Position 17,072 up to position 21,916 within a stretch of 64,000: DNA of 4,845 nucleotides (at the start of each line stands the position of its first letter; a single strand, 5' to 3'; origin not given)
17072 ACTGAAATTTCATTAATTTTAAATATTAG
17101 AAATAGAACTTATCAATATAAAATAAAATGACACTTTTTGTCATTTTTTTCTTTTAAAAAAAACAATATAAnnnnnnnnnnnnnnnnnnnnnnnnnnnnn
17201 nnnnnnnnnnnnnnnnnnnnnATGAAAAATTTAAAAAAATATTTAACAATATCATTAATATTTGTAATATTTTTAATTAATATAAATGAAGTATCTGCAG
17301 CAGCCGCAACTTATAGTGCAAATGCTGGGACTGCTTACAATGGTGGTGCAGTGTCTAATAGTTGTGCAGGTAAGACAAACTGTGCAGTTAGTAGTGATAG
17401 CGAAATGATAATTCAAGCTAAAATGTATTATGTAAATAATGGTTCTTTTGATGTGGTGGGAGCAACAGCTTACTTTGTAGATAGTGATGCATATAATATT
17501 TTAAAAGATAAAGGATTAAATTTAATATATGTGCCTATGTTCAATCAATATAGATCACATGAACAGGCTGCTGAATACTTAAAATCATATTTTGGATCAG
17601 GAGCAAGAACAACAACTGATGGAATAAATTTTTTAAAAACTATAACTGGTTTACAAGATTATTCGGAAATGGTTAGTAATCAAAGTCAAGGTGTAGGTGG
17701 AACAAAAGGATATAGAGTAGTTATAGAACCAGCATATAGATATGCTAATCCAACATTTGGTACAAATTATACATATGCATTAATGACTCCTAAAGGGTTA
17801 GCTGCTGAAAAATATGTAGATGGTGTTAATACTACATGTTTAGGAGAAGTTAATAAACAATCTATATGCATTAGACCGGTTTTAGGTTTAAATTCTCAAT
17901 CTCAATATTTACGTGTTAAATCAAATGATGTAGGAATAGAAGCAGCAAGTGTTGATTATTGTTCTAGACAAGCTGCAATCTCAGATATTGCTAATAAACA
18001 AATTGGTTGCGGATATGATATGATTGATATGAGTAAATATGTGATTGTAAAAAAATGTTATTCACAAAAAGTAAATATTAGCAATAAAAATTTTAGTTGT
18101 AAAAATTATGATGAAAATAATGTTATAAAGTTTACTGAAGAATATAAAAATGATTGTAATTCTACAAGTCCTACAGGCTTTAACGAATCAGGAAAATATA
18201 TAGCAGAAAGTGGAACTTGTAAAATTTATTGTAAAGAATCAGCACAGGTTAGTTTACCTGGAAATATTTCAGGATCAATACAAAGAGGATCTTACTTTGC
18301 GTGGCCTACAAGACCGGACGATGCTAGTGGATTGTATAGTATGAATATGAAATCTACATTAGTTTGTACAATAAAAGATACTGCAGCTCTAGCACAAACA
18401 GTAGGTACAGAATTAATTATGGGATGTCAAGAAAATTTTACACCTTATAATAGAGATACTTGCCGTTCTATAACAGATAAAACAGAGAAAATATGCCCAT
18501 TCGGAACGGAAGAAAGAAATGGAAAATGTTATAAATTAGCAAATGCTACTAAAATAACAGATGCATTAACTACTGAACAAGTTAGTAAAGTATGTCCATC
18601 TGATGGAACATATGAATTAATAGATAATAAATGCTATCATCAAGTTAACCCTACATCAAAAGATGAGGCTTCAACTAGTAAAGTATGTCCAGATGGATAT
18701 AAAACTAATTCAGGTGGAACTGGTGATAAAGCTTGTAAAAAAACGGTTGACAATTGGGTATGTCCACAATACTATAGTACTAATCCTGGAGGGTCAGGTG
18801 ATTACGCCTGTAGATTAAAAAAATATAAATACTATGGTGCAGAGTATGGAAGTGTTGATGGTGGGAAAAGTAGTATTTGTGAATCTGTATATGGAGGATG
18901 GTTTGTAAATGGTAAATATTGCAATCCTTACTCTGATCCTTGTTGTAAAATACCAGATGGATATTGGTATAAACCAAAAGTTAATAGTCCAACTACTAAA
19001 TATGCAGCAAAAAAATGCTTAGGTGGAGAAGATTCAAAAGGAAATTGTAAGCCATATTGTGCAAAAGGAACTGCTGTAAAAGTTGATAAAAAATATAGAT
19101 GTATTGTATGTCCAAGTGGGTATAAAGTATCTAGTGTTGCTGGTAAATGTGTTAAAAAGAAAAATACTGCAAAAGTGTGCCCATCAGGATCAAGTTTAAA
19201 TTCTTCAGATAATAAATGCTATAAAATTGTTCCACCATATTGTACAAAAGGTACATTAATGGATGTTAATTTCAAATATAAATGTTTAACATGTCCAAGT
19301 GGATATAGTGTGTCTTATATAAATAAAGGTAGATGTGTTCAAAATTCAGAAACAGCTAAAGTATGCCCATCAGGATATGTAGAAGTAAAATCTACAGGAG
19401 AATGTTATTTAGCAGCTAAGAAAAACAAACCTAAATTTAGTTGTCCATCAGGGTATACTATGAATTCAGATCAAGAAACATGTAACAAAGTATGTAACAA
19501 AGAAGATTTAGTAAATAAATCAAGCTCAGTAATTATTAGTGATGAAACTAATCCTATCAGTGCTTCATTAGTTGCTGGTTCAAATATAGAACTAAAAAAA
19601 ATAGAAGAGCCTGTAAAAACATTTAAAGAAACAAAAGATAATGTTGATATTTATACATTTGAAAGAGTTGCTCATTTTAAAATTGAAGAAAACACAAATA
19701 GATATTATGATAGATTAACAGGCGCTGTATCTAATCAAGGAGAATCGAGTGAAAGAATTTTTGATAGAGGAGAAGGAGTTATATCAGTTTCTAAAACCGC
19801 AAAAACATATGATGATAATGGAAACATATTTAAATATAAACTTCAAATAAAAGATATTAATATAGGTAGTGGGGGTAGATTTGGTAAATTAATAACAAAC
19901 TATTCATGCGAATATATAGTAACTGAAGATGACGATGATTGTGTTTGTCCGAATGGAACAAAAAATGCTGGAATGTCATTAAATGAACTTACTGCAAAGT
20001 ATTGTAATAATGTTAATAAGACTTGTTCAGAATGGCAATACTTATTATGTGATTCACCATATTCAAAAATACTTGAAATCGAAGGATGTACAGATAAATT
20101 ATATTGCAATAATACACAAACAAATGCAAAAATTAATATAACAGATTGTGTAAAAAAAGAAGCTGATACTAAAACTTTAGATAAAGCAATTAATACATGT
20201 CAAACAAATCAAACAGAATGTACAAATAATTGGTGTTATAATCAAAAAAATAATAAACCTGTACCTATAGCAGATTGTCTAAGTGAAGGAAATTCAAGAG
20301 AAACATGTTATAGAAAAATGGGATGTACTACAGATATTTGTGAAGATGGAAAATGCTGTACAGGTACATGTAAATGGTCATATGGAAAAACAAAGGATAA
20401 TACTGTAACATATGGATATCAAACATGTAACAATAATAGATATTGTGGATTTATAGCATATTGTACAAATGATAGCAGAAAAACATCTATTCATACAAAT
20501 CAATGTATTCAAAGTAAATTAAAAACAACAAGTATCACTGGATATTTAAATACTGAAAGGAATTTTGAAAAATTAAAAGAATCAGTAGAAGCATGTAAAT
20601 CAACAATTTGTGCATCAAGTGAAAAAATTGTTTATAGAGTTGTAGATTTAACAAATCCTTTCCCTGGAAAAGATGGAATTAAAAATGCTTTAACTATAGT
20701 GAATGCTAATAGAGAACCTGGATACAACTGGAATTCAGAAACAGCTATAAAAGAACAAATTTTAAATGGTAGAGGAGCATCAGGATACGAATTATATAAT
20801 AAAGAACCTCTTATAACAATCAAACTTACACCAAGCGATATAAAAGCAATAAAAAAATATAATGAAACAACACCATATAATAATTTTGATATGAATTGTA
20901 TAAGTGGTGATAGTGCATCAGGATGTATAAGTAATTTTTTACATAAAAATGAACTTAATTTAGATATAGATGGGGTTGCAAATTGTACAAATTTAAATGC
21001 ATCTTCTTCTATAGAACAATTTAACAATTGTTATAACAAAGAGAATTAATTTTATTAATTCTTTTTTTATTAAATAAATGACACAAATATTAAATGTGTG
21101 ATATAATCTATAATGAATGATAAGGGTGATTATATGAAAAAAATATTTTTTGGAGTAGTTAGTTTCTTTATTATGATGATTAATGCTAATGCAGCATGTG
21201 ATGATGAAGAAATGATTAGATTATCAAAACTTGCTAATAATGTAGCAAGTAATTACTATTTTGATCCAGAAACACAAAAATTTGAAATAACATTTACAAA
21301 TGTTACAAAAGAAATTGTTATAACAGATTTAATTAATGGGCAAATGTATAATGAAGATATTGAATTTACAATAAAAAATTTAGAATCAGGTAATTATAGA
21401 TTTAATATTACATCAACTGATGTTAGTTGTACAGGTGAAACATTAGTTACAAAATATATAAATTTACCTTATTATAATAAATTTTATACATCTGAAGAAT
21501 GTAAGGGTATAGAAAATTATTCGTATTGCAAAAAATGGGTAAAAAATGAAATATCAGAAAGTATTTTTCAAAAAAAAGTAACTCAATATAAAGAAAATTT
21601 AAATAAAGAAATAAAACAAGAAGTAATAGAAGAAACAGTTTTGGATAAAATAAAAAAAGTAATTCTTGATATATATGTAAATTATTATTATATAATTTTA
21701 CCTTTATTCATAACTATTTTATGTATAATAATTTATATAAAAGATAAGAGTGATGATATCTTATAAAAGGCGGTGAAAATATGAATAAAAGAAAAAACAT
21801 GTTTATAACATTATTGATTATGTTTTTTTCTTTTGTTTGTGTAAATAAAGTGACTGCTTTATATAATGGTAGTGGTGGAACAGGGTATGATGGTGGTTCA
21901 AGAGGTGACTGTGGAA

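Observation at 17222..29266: Three paralogous giant secreted proteins with a conserved Cys scaffold and no recognisable family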

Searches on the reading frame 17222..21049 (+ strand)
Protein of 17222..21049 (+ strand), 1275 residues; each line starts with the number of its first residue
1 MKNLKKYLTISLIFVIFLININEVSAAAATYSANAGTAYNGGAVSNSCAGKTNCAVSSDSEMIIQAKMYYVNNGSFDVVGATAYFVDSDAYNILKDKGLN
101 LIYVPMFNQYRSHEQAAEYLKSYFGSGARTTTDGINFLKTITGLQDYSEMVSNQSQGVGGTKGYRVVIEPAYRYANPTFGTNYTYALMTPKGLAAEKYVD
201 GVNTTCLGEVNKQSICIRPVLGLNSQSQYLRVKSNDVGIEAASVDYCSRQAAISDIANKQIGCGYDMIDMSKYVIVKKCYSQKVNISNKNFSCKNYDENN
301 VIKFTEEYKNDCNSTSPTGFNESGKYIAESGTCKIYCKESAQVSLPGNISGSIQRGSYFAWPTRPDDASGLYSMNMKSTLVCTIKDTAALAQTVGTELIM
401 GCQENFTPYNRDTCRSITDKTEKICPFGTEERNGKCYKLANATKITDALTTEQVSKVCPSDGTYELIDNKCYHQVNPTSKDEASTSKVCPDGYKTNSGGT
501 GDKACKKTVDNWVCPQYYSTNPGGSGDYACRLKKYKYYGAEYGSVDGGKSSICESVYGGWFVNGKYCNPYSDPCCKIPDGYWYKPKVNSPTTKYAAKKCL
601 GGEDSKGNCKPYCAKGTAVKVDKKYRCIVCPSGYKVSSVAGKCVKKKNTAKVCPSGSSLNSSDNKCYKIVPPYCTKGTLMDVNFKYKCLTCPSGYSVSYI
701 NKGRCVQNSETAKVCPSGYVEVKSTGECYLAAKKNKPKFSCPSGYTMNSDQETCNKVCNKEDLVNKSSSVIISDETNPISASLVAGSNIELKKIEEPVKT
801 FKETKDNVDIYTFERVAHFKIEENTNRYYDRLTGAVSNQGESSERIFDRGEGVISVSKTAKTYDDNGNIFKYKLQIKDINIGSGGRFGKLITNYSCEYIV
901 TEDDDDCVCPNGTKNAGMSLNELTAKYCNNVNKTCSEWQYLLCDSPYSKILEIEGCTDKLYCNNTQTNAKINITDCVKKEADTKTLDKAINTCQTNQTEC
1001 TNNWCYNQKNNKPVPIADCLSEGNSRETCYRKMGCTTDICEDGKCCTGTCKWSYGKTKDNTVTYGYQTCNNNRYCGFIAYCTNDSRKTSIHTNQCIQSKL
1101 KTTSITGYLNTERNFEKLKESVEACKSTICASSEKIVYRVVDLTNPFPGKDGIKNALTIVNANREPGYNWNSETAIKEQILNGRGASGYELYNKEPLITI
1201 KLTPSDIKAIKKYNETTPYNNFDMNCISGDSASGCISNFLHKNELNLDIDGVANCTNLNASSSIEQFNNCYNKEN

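Call 4: search_protein_families(library=pfam, proteins=[window:17222-21049:+], max_evalue=0.1)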
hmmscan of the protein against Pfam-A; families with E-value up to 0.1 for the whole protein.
window:17222-21049:+ (1275 aa): 0 families

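Call 28: search_protein_families(library=ncbifam, proteins=[window:17222-21049:+], max_evalue=0.1)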
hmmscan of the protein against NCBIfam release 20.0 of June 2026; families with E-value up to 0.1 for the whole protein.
window:17222-21049:+ (1275 aa): 0 families

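Call 80: search_protein_families(library=phrogs, proteins=[window:17222-21049:+], max_evalue=0.01)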
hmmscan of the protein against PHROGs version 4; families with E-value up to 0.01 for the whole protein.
window:17222-21049:+ (1275 aa): 0 families

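Call 82: list_cluster_members(proteins=[window:17222-21049:+, window:21781-25509:+, window:26300-29266:+, window:21113-21766:+, window:15554-17131:+])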
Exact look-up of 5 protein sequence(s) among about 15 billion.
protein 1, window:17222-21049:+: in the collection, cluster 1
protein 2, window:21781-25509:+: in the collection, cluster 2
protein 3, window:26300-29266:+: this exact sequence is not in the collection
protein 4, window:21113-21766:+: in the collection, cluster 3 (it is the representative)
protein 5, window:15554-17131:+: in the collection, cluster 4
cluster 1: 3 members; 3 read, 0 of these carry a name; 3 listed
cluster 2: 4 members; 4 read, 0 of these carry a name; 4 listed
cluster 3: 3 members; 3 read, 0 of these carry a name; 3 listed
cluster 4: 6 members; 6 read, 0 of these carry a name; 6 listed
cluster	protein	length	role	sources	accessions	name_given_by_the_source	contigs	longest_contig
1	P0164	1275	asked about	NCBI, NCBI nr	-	-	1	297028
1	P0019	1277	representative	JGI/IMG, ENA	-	-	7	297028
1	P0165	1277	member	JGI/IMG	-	-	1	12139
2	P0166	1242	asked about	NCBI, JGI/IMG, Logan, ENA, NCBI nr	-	-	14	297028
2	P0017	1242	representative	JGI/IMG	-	-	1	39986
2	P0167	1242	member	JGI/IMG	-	-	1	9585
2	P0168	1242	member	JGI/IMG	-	-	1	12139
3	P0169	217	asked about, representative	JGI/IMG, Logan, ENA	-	-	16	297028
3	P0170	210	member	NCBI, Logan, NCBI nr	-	-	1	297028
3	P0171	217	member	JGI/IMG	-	-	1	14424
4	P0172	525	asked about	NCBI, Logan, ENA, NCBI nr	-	-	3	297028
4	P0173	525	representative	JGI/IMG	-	-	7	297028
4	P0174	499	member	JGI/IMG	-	-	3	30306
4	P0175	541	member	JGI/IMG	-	-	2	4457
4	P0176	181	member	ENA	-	-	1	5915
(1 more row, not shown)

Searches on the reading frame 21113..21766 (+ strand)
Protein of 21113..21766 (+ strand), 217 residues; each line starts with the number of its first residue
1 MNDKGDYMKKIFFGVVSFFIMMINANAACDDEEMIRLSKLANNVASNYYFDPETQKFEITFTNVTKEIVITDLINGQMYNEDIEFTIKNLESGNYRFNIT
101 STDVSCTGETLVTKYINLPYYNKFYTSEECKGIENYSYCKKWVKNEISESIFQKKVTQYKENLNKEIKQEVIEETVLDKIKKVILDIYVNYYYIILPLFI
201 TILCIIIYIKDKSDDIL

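Call 4: search_protein_families(library=pfam, proteins=[window:21113-21766:+], max_evalue=0.1)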
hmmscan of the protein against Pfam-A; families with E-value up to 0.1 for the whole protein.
window:21113-21766:+ (217 aa): 3 families
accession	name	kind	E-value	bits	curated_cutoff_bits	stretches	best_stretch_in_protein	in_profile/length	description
PF11589.14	DUF3244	-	0.0013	19.1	25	1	54-109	39-93/96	Domain of unknown function (DUF3244)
PF07495.19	Y_Y_Y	-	0.0021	18.4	26.6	1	74-108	22-53/65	Y_Y_Y domain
PF25291.1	CGLA_C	-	0.018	15.5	27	1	46-97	24-75/79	Lambda-carrageenase C-terminal domain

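Call 28: search_protein_families(library=ncbifam, proteins=[window:21113-21766:+], max_evalue=0.1)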
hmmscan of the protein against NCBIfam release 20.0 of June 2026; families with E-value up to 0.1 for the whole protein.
window:21113-21766:+ (217 aa): 1 family
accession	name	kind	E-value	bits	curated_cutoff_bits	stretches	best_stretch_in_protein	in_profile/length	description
NF045619.1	adhes_GNV_Cterm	subfamily_domain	0.0044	16.3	180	1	53-117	277-346/458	BapA/Bap/LapF family large adhesin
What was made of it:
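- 21113..21766 (+): S1: 217-aa partner protein with a signal peptide, an ectodomain of about 130 aa with conserved Cys, a charged helix and a C-terminal TM anchor. Only weak sub-threshold beta-sandwich hits (DUF3244, Y_Y_Y, BapA-like; calls 4, 28).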

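Call 80: search_protein_families(library=phrogs, proteins=[window:21113-21766:+], max_evalue=0.01)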
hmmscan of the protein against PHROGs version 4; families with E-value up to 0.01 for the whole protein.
window:21113-21766:+ (217 aa): 0 families
